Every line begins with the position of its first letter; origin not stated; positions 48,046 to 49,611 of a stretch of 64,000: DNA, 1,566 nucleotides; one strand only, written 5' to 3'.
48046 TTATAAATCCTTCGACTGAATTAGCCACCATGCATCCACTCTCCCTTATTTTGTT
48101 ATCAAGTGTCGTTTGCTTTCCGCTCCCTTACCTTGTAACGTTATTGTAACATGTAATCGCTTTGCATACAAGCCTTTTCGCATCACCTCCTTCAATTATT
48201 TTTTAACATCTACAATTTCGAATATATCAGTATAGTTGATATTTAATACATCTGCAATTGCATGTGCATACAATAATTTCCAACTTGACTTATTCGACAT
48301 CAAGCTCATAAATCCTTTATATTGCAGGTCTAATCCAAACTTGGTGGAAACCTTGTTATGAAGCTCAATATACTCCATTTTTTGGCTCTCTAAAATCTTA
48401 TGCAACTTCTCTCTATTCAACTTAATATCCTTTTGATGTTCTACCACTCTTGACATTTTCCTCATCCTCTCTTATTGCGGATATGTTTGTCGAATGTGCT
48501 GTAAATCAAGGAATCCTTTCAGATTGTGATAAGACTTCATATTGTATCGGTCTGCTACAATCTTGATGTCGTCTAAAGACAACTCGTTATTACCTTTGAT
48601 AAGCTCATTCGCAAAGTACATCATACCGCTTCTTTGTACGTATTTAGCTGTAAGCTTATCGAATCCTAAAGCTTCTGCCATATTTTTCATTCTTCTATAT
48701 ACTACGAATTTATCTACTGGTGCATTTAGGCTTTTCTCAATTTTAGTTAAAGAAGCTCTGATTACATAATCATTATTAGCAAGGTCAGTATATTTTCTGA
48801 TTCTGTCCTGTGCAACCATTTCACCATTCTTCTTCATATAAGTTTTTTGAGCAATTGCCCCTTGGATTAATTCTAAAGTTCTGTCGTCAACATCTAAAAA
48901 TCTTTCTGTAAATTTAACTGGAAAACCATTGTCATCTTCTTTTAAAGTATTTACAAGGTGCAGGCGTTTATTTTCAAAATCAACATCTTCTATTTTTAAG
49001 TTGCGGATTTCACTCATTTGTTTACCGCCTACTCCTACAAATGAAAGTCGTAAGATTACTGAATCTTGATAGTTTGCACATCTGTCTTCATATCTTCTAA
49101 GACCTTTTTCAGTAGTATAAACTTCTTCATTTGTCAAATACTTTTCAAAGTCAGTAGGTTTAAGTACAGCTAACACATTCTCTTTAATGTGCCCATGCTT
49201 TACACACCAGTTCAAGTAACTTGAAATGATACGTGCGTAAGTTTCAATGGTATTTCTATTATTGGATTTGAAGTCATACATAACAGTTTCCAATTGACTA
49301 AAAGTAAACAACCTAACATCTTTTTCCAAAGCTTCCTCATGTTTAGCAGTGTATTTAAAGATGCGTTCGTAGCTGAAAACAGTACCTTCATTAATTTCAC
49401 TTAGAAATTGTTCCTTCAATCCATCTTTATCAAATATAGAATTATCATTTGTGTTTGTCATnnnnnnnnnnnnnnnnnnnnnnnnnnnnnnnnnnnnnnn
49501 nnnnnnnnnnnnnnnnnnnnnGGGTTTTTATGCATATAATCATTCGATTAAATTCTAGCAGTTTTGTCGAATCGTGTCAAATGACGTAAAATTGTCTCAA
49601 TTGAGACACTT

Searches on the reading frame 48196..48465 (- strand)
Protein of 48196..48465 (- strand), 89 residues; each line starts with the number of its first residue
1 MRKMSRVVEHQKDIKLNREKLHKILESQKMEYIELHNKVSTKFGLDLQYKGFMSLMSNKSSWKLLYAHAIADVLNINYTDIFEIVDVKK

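Call 50: search_protein_families(library=pfam, max_evalue=0.01, proteins=[window:48196-48465:-])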
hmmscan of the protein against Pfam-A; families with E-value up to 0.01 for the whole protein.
window:48196-48465:- (89 aa): 0 families

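Call 53: find_homologous_proteins(query=window:48196-48465:-, max_evalue=0.001)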
Query window:48196-48465:- (89 aa): 30 proteins with E <= 0.001 among 30 candidates.
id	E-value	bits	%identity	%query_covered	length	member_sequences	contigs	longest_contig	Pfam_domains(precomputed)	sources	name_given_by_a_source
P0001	2.2e-49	182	99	100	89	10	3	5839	-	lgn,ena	-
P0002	7.7e-39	149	85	97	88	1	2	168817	-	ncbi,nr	ncbi:transcriptional regulator [Bacillus phage vB_BanS-Thrax3]|nr:transcriptional regulator [Bacillu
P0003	4.3e-38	146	83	97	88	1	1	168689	-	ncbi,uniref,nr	ncbi:hypothetical protein PQE66_gp077 [Bacillus phage PBC2]|uniref:Uncharacterized protein n=1 Tax=B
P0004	4.9e-38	146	84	97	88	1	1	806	-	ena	-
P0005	6.3e-38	146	78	97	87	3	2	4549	-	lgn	-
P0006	2.3e-30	122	67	82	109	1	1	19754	-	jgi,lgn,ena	-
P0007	5.1e-29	117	65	88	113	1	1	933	-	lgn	-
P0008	8.3e-29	117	67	88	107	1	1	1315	-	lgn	-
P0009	8.5e-29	117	64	98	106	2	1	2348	-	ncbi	-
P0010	1.3e-28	116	69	88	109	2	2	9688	-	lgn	-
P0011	2.5e-28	115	68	88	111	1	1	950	-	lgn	-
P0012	7.8e-28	114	67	94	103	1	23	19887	-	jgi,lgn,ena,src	-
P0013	2.7e-27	112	67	88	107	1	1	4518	-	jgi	jgi:hypothetical protein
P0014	4.3e-27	111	64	94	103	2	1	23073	-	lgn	-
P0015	5.5e-27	111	68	88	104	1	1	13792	-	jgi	jgi:hypothetical protein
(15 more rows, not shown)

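Call 86: predict_structure(alignment_id=A1)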
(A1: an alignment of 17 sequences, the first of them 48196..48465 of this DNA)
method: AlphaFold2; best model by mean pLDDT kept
length: 89 residues; sequences in the alignment: 17
mean_pLDDT: 73.8   pTM: 0.59
mean pLDDT of the five models: 73.8, 72.9, 72.7, 67.5, 65.9
residues with pLDDT >= 90: 0; 70-90: 62; 50-70: 20; < 50: 7
segments of 3 or more residues with pLDDT < 50: 1-3
pLDDT, mean of each block of 10 residues (from residue 1): 49 71 87 87 82 71 72 82 62
secondary structure, 60 per line:
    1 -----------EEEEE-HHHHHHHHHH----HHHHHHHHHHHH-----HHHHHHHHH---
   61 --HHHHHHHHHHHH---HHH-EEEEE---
elements in order: E12-16 H18-27 H32-43 H49-57 H63-74 E82-86

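Call 88: fold_search(model_id=the predicted structure, library=pdb)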
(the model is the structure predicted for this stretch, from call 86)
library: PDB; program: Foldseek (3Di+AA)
matches with E <= 10: 256; with E <= 0.001: 0
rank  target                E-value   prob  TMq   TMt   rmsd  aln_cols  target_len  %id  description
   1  3tyr_A                7.5e-03  1.00  0.58  0.66   3.7        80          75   22  Crystal structure of transcriptional regulator VanUg, Form I (released 2011-10-12)
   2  3tyr_B                1.7e-02  1.00  0.58  0.67   3.8        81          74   22  Crystal structure of transcriptional regulator VanUg, Form I (released 2011-10-12)
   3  3zhi                  4.0e-02  1.00  0.53  0.62   2.8        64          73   16  N-terminal domain of the CI repressor from bacteriophage TP901-1 (released 2013-12-25)
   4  2xiu_B                4.5e-02  1.00  0.55  0.70   2.4        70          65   27  High resolution structure of MTSL-tagged CylR2. (released 2011-02-09)
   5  2xiu_A                7.1e-02  0.99  0.54  0.69   2.4        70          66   27  High resolution structure of MTSL-tagged CylR2. (released 2011-02-09)
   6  3omt_A                7.5e-02  0.96  0.48  0.59   4.7        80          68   18  Putative antitoxin component, CHU_2935 protein, from Xre family from Prevotella buccae. (released 2010-09-08)
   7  1utx_A                9.1e-02  0.99  0.54  0.69   2.4        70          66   27  Regulation of Cytolysin Expression by Enterococcus faecalis: Role of CylR2 (released 2004-09-16)
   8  5a7l                  1.2e-01  0.98  0.51  0.55   2.8        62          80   16  TP901-1 CI NTD (res 1-80) (released 2016-07-27)
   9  3omt_B                1.2e-01  0.96  0.50  0.63   4.5        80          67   18  Putative antitoxin component, CHU_2935 protein, from Xre family from Prevotella buccae. (released 2010-09-08)
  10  3rzz                  1.3e-01  1.00  0.54  0.12   1.9        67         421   13  Structure of Hydroxyethylphoshphonate Dioxygenase Y98F Mutant (released 2011-07-20)
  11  7t5u                  1.6e-01  0.94  0.46  0.59   3.0        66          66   18  Structure of E. coli MS115-1 CapH N-terminal domain (released 2022-09-14)
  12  8qao                  2.0e-01  0.92  0.54  0.57   6.5        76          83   16  Crystal structure of TP901-1 CI-NTD89 repressor N-terminal domain (released 2024-02-28)
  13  3gbf                  2.4e-01  0.99  0.54  0.12   1.8        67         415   13  Phpd with cadmium complexed with hydroethylphosphonate (HEP) (released 2009-06-09)
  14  3g7d                  2.4e-01  0.99  0.54  0.12   1.8        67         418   13  Native PhpD with Cadmium Atoms (released 2009-06-09)
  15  3zhm_A                2.6e-01  0.94  0.51  0.56   2.9        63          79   16  N-terminal domain of the CI repressor from bacteriophage TP901-1 in complex with the OL2 operator half-site (released 2013-12-25)
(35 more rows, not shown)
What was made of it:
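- Closest known: Small XRE/Cro-type dimeric repressors. Same: The 89-aa protein at 48196-48465 has this predicted fold (calls 86, 88).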

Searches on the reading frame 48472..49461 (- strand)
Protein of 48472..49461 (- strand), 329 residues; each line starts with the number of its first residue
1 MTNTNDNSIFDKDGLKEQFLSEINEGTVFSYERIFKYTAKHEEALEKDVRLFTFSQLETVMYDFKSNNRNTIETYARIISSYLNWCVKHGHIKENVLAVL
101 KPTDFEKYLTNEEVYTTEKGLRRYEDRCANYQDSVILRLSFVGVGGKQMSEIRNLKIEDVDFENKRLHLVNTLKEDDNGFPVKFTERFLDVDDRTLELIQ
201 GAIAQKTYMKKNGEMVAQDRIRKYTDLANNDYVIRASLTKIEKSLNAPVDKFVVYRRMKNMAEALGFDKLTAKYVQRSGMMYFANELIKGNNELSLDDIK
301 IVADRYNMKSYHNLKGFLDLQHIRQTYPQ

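Call 60: search_solved_structures(query=window:48472-49461:-, max_evalue=1, show_alignments=2)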
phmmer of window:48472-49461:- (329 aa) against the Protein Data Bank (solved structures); distinct sequences matched with E-value up to 1: 7.
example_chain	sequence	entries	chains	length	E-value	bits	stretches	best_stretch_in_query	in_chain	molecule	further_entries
9rd5_H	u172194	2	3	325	6e-24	88.4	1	15-309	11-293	Core-binding (CB) domain-containing protein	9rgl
8a0a_A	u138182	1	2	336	2.5e-19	73.2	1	14-311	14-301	Bacillus subtilis SPbeta prophage master regulator MrpR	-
8bj6_A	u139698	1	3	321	2.8e-19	73.1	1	14-311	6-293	SPbeta prophage-derived uncharacterized protein YopR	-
8bjv_A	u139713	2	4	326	2.9e-19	73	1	14-311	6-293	SPbeta prophage-derived uncharacterized protein YopR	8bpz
3nkh_A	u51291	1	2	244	0.017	17.9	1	135-205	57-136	Integrase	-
4a8e_A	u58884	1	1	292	0.07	16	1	116-164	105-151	PROBABLE TYROSINE RECOMBINASE XERC-LIKE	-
8xpi_A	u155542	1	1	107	0.44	13.4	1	36-79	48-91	ORF1ab polyprotein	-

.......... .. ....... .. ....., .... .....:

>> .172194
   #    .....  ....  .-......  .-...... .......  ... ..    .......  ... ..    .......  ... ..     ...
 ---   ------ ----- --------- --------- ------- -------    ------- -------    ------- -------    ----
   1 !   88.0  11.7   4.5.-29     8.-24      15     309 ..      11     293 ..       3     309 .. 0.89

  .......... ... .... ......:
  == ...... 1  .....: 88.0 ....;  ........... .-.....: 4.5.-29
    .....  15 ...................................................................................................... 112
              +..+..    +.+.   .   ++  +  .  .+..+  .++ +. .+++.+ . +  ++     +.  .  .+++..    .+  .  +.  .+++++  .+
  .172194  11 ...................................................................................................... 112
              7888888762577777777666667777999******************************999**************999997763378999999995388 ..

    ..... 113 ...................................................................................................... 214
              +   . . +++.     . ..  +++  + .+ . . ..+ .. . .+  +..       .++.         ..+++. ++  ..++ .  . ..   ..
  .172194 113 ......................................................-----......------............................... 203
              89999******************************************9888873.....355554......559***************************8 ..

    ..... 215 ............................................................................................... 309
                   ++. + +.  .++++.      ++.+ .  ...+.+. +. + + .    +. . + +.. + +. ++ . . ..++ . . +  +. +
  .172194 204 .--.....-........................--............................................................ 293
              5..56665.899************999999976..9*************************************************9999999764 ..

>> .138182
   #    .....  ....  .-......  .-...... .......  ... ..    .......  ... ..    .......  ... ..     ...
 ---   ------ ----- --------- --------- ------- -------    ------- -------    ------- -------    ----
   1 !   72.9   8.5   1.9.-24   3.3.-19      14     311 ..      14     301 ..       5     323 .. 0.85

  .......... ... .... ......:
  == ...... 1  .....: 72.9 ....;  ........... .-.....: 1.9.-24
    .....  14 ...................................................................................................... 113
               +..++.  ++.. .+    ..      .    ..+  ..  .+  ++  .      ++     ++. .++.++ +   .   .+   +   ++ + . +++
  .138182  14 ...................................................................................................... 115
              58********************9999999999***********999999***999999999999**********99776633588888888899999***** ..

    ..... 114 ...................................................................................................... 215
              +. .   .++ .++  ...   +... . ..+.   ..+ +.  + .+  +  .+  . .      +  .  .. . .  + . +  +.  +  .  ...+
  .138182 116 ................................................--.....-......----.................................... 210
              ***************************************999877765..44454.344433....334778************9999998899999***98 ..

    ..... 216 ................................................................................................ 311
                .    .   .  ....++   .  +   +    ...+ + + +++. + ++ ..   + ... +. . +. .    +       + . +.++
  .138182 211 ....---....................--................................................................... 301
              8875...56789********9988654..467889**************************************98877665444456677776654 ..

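Call 61: search_protein_families(library=pfam, max_evalue=0.1, proteins=[window:48472-49461:-])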
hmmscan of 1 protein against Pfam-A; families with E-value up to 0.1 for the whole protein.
window:48472-49461:- (329 aa): 4 families
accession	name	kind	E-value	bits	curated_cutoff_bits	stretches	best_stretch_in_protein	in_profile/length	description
PF22822.1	MrpR_N_CB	-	8.7e-22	78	27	1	12-88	3-79/79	MrpR, N-terminal core-binding domain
PF22823.1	MrpR_C_cat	-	5.9e-12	46.1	27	1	115-308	1-182/213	MrpR, C-terminal catalytic domain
PF13102.12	Phage_int_SAM_5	-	0.0021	18.8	22.3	1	65-97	61-93/98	Phage integrase SAM-like domain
PF00589.27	Phage_integrase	-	0.026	14.7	27.1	1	144-175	33-63/172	Phage integrase family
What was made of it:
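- On SPBRE / MrpR system: It also matches PDB 8a0a MrpR at 2.5e-19 (calls 60, 61).
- Closest known: SPBRE / MrpR. Same: The window encodes an MrpR-family protein (calls 60, 61).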

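Call 65: search_dna_similar(query=window:48472-49461:-, collection=phages, mode=protein, max_rows=40, rows=spread)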
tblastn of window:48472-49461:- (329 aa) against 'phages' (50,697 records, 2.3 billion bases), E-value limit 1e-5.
Records with a match: 65; places in all: 65; records where one place covers at least 80% of the query: 63.
Best place of each record, by identity: 95-99% 2; 80-90% 4; 60-80% 21; <60% 38.
By first word of the organism name: Bacillus 48; Staphylococcus 4; Mammaliicoccus 4; Clostridium 3; Geobacillus 2; Brevibacillus 2; Alicyclobacillus 1; Psychrobacillus 1.
By host as written in the record: Bacillus anthracis Sterne 10; Bacillus subtilis BEST7003 9; Bacillus anthracis 7; Bacillus cereus 6; Bacillus subtilis 4; - 3; Bacillus subtilis Delta6 3; Bacillus cereus VKM B-370 2; and 17 more.
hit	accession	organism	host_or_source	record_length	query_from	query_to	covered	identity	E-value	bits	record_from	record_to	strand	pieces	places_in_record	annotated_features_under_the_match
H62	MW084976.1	Bacillus phage Kirov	Bacillus cereus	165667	1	329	100%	95.7%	0e+0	656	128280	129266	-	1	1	site-specific tyrosine recombinase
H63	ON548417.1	Bacillus phage vB_BanS-Thrax1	Bacillus anthracis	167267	1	329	100%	82.7%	0e+0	570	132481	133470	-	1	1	site-specific tyrosine recombinase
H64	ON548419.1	Bacillus phage vB_BanS-Thrax3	Bacillus anthracis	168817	1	329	100%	82.7%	0e+0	569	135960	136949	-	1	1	site-specific tyrosine recombinase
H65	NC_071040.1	Bacillus phage PBC2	Bacillus cereus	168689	1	329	100%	82.1%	0e+0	565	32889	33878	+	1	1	integrase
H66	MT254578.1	Bacillus phage Izhevsk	Bacillus cereus VKM B-370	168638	1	329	100%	67.6%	4e-148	466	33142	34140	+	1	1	tyrosine site-specific recombinase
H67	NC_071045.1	Bacillus phage Izhevsk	Bacillus cereus VKM B-370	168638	1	329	100%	67.6%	4e-148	466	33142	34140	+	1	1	integrase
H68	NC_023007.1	Bacillus phage vB_BanS-Tsamsa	Bacillus anthracis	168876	1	329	100%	67.6%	4e-148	466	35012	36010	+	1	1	integrase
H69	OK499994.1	Bacillus phage vB_BanS_Skywalker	Bacillus anthracis Sterne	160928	1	329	100%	67.3%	3e-148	466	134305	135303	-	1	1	tyrosine recombinase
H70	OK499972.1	Bacillus phage vB_BanS_Chewbecca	Bacillus anthracis Sterne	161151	1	329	100%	67.3%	3e-148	466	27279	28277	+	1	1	hypothetical protein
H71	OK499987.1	Bacillus phage vB_BanS_MrDarsey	Bacillus anthracis Sterne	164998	1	329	100%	67.3%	3e-148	466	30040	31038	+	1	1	DNA breaking-rejoining enzyme/site-specific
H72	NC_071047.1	Bacillus phage vB_BanS_MrDarsey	Bacillus anthracis Sterne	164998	1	329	100%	67.3%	3e-148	466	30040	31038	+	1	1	integrase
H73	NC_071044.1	Bacillus phage vB_BanS_Nate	Bacillus anthracis Sterne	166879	1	329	100%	67.2%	4e-149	469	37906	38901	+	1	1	integrase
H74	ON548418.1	Bacillus phage vB_BanS-Thrax2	Bacillus anthracis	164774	1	329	100%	66.6%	1e-148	468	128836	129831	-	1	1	site-specific tyrosine recombinase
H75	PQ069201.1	Bacillus phage C30-3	Bacillus sp. C30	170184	1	329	100%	65.1%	8e-145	456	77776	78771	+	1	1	record has no annotation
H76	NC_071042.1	Bacillus phage vB_BanS_Sophrita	Bacillus anthracis Sterne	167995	1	329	100%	64.9%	2e-143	452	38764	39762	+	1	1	integrase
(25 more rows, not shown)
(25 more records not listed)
